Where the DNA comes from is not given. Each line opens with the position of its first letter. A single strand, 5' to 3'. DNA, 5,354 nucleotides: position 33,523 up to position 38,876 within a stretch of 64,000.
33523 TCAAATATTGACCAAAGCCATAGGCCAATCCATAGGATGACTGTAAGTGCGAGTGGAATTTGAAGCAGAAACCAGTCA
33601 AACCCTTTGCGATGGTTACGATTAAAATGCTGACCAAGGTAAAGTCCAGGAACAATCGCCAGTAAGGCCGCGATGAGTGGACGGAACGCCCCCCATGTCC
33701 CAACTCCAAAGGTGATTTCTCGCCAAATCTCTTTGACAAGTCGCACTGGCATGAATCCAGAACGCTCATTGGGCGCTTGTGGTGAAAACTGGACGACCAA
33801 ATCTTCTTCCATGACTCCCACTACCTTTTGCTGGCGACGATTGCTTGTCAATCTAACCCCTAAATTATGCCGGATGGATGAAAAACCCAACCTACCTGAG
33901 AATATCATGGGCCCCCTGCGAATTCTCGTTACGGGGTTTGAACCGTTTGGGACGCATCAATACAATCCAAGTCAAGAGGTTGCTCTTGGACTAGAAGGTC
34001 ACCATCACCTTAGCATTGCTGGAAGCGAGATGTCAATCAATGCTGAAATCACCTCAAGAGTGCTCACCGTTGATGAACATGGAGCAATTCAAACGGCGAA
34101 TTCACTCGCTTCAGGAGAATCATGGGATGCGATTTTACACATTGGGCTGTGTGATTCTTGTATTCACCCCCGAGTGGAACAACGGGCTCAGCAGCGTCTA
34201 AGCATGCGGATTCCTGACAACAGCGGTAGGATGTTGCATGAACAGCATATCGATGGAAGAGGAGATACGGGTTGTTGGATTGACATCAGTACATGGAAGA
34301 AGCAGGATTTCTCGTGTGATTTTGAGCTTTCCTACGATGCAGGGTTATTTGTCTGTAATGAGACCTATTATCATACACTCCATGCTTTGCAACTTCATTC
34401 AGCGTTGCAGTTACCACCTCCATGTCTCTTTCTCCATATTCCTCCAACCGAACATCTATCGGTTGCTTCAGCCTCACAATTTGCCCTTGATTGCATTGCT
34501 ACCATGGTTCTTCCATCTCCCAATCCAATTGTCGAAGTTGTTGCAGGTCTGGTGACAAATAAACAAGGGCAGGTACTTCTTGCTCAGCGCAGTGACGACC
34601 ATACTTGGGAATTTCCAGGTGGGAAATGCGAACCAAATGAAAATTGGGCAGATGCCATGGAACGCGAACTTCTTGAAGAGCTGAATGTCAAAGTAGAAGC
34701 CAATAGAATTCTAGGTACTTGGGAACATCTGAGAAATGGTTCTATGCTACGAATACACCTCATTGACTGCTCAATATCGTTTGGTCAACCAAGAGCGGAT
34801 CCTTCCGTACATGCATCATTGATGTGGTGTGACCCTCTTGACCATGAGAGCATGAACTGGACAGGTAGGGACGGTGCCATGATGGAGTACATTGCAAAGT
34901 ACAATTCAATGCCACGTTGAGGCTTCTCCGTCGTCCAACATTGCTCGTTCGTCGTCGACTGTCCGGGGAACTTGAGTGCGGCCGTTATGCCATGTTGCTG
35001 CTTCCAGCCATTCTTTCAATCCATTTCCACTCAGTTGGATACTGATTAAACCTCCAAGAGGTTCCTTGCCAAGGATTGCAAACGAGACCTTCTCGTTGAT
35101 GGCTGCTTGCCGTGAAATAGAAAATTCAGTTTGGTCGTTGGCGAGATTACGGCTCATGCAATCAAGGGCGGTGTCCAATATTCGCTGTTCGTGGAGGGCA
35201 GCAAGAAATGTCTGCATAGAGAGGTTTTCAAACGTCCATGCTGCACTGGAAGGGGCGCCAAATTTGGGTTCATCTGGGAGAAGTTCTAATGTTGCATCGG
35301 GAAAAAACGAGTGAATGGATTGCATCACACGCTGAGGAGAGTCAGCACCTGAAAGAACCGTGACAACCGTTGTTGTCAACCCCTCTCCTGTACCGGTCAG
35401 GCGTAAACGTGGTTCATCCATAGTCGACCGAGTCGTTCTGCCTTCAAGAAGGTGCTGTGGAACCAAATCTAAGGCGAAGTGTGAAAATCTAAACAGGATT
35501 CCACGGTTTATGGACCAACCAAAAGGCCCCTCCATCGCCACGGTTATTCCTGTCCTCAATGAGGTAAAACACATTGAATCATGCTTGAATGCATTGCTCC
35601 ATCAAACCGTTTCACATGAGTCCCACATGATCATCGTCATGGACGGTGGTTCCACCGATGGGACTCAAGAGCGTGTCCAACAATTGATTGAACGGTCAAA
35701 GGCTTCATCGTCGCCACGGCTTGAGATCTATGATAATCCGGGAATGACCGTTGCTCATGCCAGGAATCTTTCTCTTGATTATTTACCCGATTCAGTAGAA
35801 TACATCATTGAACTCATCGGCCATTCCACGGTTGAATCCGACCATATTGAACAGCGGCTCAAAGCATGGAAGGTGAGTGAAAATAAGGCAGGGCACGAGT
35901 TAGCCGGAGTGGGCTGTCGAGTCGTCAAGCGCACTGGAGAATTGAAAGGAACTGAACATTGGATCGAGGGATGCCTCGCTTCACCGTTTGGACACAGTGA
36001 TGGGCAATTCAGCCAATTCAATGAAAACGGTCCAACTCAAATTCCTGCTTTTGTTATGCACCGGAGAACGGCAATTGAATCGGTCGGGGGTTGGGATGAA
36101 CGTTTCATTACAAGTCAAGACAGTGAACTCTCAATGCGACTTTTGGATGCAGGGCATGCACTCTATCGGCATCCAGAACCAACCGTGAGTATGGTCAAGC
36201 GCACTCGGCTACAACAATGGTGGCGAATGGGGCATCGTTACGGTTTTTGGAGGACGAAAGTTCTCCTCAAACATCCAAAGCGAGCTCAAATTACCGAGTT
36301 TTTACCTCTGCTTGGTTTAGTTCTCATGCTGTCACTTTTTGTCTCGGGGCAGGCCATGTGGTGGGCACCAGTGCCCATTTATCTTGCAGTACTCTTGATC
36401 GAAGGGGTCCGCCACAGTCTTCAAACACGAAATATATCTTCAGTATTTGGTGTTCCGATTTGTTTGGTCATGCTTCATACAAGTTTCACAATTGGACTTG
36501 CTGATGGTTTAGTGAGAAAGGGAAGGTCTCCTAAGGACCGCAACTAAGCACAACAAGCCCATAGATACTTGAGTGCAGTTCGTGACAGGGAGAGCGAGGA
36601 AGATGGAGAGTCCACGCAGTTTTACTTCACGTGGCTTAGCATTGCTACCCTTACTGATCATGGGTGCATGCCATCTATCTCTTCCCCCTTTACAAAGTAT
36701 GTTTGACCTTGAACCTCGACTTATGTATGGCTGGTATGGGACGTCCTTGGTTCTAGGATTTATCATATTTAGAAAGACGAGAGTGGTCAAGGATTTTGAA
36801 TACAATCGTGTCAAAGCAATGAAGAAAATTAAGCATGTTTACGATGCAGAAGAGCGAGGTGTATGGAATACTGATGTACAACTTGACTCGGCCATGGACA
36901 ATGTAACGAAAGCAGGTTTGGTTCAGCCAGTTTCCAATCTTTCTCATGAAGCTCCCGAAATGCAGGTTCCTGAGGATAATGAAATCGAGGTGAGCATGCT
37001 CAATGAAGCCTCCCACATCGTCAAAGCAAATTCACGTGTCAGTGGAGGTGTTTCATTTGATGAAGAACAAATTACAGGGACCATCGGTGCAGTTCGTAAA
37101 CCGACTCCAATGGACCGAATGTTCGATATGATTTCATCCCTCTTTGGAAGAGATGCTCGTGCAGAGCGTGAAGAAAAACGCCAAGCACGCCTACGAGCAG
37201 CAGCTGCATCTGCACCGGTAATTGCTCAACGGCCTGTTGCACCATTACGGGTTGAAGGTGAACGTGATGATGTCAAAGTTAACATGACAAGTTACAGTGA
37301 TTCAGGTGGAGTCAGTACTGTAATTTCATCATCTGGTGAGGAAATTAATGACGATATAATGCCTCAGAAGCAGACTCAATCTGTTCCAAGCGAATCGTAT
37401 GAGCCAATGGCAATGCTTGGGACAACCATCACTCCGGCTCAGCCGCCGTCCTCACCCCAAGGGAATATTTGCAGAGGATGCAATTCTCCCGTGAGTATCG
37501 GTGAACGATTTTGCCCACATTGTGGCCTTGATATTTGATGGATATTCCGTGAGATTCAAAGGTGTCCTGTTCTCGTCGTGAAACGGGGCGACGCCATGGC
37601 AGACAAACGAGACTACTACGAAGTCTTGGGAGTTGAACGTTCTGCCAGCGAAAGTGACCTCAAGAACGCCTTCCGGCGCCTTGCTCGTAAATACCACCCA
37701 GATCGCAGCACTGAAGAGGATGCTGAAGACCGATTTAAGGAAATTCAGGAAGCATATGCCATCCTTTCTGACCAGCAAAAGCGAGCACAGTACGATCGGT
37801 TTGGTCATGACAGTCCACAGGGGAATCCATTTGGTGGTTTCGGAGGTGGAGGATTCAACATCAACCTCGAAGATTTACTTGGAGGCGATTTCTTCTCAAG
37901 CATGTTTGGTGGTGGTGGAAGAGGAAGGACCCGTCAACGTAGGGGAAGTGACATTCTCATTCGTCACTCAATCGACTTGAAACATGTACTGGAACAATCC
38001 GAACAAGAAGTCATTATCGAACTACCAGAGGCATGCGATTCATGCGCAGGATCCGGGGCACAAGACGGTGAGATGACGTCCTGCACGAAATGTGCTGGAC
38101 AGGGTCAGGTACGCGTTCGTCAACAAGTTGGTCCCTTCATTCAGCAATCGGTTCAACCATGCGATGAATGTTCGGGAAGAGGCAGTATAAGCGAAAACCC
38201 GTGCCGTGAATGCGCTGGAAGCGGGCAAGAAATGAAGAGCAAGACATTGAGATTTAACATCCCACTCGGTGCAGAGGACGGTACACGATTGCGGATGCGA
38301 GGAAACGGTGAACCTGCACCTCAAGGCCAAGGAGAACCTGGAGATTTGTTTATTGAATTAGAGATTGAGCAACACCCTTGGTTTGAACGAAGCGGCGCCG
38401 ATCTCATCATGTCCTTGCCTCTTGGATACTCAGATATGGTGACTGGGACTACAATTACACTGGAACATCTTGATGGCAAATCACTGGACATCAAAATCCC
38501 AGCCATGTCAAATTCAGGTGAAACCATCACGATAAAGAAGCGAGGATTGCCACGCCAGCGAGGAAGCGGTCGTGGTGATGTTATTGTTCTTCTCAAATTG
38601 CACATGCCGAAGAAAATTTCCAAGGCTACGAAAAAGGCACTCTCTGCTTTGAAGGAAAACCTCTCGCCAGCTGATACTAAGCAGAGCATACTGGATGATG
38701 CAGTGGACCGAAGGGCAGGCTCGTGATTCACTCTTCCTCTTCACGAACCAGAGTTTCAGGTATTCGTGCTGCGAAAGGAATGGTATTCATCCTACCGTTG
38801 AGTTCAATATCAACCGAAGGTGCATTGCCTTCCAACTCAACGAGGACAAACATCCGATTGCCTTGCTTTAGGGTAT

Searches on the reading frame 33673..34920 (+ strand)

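Call 8: search_protein_families(library=pfam, proteins=[window:33673-34920:+], max_evalue=0.001)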
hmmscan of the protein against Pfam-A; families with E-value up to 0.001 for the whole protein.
window:33673-34920:+ (415 aa): 3 families
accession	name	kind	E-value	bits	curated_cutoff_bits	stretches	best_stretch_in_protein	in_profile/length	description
PF01470.22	Peptidase_C15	-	2.7e-17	63.9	22.7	1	83-257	2-168/204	Pyroglutamyl peptidase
PF00293.34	NUDIX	-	3e-16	60.1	21.1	1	289-391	5-118/134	NUDIX domain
PF14815.12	NUDIX_4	-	1.6e-06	28.3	35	1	291-388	2-95/113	NUDIX domain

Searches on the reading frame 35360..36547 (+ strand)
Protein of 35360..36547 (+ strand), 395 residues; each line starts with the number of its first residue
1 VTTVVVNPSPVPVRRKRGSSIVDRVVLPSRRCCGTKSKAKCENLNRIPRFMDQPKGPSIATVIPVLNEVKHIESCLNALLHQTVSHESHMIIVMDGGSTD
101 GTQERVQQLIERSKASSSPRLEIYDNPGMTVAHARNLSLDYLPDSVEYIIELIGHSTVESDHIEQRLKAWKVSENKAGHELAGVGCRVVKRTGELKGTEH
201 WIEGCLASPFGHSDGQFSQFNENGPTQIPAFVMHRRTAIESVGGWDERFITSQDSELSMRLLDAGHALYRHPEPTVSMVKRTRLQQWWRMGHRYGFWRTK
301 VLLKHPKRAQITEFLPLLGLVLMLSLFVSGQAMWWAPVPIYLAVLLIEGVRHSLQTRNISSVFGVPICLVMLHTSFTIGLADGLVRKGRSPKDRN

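Call 8: search_protein_families(library=pfam, proteins=[window:35360-36547:+], max_evalue=0.001)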
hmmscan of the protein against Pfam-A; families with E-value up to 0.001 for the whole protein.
window:35360-36547:+ (395 aa): 4 families
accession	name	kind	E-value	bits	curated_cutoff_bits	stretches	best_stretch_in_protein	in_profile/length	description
PF00535.33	Glycos_transf_2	-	8.7e-11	42.5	23.3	1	62-240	3-165/168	Glycosyl transferase family 2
PF13641.12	Glyco_tranf_2_3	-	1.3e-07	32.3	27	1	57-286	1-219/230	Glycosyltransferase like family 2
PF13632.12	Glyco_trans_2_3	-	6.3e-07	29.8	27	1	230-346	75-197/198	Glycosyl transferase family group 2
PF10111.15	Glyco_tranf_2_2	-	6.4e-06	26.3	27.3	1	62-269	3-207/276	Glycosyltransferase like family 2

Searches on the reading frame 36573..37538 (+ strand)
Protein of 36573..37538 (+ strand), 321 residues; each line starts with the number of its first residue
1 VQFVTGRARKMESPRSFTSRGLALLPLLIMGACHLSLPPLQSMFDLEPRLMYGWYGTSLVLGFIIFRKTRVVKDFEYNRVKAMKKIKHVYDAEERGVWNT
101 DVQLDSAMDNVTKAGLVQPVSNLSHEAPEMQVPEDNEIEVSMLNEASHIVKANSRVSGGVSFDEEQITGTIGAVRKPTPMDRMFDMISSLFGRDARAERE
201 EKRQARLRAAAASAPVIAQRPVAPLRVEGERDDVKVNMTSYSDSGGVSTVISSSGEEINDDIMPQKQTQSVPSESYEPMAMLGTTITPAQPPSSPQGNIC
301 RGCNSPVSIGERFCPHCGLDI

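Call 8: search_protein_families(library=pfam, proteins=[window:36573-37538:+], max_evalue=0.001)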
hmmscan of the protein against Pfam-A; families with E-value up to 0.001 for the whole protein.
window:36573-37538:+ (321 aa): 2 families
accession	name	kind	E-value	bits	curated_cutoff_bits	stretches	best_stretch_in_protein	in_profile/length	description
PF13240.11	Zn_Ribbon_1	-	0.00059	20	25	0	300-318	2-20/23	zinc-ribbon domain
PF12773.13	DZR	-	0.00083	19.9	27.3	0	297-318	24-45/45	Double zinc ribbon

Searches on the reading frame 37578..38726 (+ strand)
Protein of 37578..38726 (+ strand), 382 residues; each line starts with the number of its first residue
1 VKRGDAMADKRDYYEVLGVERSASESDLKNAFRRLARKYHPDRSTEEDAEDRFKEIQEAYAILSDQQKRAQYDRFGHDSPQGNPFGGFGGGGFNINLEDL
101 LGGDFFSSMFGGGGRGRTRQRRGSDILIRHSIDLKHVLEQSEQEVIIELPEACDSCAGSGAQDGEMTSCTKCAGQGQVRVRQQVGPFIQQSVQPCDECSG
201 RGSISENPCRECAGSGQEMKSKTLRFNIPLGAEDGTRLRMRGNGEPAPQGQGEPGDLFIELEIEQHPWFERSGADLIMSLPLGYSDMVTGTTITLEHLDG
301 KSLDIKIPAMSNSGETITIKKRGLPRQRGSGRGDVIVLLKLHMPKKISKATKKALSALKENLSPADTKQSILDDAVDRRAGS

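Call 8: search_protein_families(library=pfam, proteins=[window:37578-38726:+], max_evalue=0.001)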
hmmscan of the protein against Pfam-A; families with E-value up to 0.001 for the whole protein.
window:37578-38726:+ (382 aa): 3 families
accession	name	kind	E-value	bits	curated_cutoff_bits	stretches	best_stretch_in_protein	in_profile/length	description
PF01556.23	DnaJ_C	-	9.9e-34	117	26.6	1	152-344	27-152/152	DnaJ C terminal domain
PF00226.36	DnaJ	-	1.1e-25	90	27.8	1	12-73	1-63/63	DnaJ domain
PF00684.25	DnaJ_CXXCXGXG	-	6.7e-15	55.5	32.7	1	153-216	1-65/65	DnaJ central domain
